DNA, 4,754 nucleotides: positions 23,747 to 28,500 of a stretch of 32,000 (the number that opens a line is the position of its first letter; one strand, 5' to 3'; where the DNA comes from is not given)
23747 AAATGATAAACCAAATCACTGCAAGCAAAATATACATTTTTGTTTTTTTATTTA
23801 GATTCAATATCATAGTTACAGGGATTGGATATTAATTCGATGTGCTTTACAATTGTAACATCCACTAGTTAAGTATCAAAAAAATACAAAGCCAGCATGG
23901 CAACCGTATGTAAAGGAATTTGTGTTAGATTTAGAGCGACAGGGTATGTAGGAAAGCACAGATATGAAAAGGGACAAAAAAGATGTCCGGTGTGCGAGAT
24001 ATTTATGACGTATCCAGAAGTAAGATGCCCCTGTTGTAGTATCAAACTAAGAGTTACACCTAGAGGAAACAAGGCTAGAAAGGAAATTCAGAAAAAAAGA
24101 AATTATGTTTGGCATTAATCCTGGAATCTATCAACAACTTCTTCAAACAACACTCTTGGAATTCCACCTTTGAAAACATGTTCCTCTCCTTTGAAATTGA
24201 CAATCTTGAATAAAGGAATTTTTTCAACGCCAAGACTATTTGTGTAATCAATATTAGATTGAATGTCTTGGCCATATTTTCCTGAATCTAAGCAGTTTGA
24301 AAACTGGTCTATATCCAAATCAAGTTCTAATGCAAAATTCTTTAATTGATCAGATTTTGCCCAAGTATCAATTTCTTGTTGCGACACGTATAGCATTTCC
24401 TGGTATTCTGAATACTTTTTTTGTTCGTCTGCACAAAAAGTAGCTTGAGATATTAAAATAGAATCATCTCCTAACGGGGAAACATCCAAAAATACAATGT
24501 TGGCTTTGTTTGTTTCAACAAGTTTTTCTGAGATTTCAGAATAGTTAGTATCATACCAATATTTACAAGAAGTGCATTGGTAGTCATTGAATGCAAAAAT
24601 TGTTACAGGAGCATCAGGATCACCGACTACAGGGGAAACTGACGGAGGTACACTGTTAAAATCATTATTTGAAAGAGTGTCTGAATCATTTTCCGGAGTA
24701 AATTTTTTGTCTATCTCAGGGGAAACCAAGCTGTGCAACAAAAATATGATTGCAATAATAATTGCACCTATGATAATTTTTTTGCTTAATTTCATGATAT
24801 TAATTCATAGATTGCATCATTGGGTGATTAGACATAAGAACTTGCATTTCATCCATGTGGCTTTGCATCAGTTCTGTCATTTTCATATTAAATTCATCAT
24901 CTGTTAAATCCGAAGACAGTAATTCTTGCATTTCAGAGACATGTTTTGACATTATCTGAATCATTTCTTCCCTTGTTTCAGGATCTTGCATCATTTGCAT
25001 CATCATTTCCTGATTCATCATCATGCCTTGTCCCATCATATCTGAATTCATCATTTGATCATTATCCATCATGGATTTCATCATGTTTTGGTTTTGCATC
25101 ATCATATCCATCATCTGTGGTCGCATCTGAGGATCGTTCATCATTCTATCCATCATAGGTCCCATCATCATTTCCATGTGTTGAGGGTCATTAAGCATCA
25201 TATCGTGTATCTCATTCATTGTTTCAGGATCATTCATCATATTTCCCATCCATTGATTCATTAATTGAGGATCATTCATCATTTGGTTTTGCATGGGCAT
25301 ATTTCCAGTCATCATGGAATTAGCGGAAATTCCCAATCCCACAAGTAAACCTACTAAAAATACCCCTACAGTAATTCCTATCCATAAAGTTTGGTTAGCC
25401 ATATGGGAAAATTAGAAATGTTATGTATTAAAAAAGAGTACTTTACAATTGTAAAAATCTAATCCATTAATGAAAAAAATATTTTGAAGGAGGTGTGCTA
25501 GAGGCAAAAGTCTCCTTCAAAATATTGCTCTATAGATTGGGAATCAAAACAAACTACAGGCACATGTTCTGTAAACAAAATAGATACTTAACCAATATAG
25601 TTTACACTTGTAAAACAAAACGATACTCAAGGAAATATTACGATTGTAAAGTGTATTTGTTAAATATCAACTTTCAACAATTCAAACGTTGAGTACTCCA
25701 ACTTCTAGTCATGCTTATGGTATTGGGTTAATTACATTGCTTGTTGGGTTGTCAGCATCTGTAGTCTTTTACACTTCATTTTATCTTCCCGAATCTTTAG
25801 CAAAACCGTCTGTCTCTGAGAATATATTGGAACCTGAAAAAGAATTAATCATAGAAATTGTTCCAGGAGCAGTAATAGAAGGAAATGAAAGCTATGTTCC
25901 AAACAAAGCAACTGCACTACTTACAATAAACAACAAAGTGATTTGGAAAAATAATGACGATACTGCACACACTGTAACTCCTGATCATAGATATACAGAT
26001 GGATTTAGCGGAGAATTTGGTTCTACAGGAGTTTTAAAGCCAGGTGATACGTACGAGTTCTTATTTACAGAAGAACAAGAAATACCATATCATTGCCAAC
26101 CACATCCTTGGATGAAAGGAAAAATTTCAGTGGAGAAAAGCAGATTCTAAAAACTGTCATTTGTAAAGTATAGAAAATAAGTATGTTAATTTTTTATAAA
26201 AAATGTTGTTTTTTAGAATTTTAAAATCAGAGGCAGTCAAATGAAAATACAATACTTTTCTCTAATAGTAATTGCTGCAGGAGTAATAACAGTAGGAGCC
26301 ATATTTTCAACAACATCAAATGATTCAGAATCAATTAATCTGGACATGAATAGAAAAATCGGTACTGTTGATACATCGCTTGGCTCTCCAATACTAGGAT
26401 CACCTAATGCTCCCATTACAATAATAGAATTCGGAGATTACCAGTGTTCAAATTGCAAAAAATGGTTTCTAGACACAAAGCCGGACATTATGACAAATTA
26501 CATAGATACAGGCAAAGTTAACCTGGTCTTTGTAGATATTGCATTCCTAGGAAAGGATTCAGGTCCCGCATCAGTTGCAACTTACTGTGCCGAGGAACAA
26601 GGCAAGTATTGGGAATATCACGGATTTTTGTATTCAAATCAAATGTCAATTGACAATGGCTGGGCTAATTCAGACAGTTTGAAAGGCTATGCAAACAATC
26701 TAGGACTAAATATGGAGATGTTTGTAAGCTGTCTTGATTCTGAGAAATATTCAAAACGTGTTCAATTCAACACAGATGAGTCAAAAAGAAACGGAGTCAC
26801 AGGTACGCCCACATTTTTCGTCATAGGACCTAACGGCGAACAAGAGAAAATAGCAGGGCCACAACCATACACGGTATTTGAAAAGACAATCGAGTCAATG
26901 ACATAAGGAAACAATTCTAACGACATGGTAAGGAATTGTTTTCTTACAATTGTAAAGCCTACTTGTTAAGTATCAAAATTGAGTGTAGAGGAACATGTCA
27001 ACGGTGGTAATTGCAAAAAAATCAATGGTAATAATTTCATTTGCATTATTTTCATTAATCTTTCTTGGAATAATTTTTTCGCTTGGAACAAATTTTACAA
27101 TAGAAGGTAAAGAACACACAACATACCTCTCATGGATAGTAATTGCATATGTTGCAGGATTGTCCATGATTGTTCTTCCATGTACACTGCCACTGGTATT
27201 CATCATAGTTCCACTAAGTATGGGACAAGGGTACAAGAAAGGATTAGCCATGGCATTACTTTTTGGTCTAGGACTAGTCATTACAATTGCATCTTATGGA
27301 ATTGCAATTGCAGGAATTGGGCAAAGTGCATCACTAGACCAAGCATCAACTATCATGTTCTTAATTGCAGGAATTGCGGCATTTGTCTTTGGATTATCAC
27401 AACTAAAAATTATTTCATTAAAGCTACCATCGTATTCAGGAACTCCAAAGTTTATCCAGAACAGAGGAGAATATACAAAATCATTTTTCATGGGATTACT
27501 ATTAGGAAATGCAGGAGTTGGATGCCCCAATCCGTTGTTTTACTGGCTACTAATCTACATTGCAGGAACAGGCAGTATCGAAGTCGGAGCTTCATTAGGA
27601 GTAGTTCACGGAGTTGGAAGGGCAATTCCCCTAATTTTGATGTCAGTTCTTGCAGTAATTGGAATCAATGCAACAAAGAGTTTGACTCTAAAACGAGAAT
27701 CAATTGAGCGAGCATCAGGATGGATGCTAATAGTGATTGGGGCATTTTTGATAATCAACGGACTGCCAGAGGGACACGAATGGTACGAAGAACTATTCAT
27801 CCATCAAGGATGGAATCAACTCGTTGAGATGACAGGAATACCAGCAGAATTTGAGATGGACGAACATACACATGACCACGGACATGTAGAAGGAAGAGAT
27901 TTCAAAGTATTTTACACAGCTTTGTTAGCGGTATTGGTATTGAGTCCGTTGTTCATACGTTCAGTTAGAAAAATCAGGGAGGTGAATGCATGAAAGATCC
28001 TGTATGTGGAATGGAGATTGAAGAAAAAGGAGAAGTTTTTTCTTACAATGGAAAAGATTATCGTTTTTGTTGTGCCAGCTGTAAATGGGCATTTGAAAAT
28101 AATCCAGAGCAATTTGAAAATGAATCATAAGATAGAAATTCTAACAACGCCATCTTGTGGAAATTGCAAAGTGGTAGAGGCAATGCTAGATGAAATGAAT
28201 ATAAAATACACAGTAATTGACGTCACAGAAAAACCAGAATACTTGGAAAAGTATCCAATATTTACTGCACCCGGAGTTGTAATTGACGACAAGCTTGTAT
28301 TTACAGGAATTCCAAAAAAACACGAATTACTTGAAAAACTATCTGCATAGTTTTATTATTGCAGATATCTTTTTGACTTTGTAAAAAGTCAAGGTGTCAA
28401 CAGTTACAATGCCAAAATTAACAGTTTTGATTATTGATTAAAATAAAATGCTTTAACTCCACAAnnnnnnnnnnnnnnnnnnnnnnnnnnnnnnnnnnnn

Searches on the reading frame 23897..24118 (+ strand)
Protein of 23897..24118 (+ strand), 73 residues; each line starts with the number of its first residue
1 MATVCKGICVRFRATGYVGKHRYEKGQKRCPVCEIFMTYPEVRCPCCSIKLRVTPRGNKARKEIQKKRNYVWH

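Call 9: search_protein_families(library=pfam, proteins=[window:23897-24118:+], max_evalue=0.01)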
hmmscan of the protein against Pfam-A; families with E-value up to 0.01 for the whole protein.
window:23897-24118:+ (73 aa): 0 families

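Call 28: search_protein_families(library=ncbifam, proteins=[window:23897-24118:+], max_evalue=0.01)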
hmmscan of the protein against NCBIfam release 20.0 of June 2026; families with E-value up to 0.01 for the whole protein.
window:23897-24118:+ (73 aa): 1 family
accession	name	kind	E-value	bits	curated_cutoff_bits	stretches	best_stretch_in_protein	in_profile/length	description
NF004538.0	PRK05888.1-4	equivalog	0.0023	17.5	135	1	10-63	45-92/162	NADH-quinone oxidoreductase subunit NuoI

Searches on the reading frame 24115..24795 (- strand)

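Call 8: search_protein_families(library=pfam, proteins=[window:24115-24795:-], max_evalue=0.01)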
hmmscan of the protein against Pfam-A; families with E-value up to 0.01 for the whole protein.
window:24115-24795:- (226 aa): 3 families
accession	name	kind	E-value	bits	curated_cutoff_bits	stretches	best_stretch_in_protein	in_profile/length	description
PF13462.12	Thioredoxin_4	-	1.5e-19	71.2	23.2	1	54-198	5-145/165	Thioredoxin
PF01323.26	DSBA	-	0.00012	22.3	25.6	1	103-198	75-172/191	DSBA-like thioredoxin domain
PF13743.12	Thioredoxin_5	-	0.0021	18.2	27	1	131-206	99-171/186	Thioredoxin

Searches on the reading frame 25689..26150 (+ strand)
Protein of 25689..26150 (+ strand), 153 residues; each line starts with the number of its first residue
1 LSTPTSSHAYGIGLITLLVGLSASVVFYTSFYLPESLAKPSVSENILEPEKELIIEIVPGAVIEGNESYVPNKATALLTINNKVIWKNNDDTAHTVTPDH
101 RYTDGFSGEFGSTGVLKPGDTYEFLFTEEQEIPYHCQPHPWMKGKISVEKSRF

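Call 8: search_protein_families(library=pfam, proteins=[window:25689-26150:+], max_evalue=0.01)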
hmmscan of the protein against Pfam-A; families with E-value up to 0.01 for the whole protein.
window:25689-26150:+ (153 aa): 2 families
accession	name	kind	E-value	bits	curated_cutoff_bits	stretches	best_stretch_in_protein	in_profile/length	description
PF00127.26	Copper-bind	-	3.2e-07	31.1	21.2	1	81-149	24-99/99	Copper binding proteins, plastocyanin/azurin family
PF13473.12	Cupredoxin_1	-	0.0017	18.8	27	1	66-148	29-104/104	Cupredoxin-like domain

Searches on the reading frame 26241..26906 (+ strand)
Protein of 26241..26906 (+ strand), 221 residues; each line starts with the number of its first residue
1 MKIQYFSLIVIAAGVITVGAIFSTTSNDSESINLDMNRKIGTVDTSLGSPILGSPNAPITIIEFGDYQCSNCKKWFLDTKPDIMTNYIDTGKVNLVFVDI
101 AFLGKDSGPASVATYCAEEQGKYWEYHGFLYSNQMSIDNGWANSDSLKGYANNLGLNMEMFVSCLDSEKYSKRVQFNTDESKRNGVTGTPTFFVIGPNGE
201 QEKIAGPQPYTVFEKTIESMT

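Call 8: search_protein_families(library=pfam, proteins=[window:26241-26906:+], max_evalue=0.01)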
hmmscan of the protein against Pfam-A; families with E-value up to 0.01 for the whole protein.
window:26241-26906:+ (221 aa): 5 families
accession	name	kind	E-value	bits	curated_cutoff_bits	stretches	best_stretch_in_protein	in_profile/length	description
PF13462.12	Thioredoxin_4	-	6e-28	98.5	23.2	1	48-218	4-164/165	Thioredoxin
PF01323.26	DSBA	-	7.6e-14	52.4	25.6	1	92-217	72-190/191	DSBA-like thioredoxin domain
PF13098.12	Thioredoxin_2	-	1.5e-07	32.1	27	1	59-216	7-103/104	Thioredoxin-like domain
PF13743.12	Thioredoxin_5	-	0.00021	21.5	27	1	112-214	79-185/186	Thioredoxin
PF13905.12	Thioredoxin_8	-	0.0018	19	27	0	180-200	73-93/94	Thioredoxin-like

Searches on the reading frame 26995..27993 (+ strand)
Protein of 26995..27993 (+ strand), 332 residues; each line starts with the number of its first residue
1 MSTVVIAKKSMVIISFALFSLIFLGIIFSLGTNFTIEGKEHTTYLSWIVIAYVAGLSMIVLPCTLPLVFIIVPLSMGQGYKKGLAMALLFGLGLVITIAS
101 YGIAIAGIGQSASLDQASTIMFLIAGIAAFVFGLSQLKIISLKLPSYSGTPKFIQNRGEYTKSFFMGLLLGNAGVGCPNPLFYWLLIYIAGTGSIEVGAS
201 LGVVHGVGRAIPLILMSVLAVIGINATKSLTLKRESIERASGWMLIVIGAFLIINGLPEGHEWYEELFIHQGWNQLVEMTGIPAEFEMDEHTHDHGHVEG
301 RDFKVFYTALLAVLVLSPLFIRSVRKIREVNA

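Call 8: search_protein_families(library=pfam, proteins=[window:26995-27993:+], max_evalue=0.01)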
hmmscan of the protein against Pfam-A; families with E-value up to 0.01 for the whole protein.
window:26995-27993:+ (332 aa): 2 families
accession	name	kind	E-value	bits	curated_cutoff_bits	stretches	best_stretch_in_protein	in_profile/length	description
PF02683.22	DsbD_TM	-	8.5e-10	38.7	27.1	1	48-220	5-185/219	Cytochrome C biogenesis protein transmembrane domain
PF13386.12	DsbD_2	-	9.7e-07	29.3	24.9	1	101-250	49-198/199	Cytochrome C biogenesis protein transmembrane region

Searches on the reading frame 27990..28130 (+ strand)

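Call 8: search_protein_families(library=pfam, proteins=[window:27990-28130:+], max_evalue=0.01)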
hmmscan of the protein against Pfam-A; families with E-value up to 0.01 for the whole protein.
window:27990-28130:+ (46 aa): 4 families
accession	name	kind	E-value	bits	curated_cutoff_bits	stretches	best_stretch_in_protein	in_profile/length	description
PF04945.19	YHS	-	1.2e-15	57.6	30.3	1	1-44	1-45/47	YHS domain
PF24273.1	TRASH_HVO_1752_C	-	6e-10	39.6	27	1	5-44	6-45/47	HVO_1752, C-terminal TRASH domain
PF08394.17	Arc_trans_TRASH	-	3.7e-05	24.2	27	1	6-36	6-36/43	Archaeal TRASH domain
PF06467.20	zf-FCS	-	0.00063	19.9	22.4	1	6-32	10-36/39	MYM-type Zinc finger with FCS sequence motif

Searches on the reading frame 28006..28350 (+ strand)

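Call 8: search_protein_families(library=pfam, proteins=[window:28006-28350:+], max_evalue=0.01)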
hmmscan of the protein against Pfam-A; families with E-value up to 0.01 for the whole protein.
window:28006-28350:+ (114 aa): 5 families
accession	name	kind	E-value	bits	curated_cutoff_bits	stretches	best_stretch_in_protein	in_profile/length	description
PF13192.12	Thioredoxin_3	-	3.6e-15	56.2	24.8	1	42-112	2-75/76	Thioredoxin domain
PF00462.30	Glutaredoxin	-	5.4e-10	39.8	22.9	1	43-98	1-60/60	Glutaredoxin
PF05768.20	Glrx-like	-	0.00014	22.5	26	1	42-95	1-57/77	Glutaredoxin-like domain (DUF836)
PF13417.12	GST_N_3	-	0.0012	19.6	22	1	48-96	4-55/75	Glutathione S-transferase, N-terminal domain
PF07689.18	KaiB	-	0.0085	16.2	27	0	58-90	22-54/82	KaiB domain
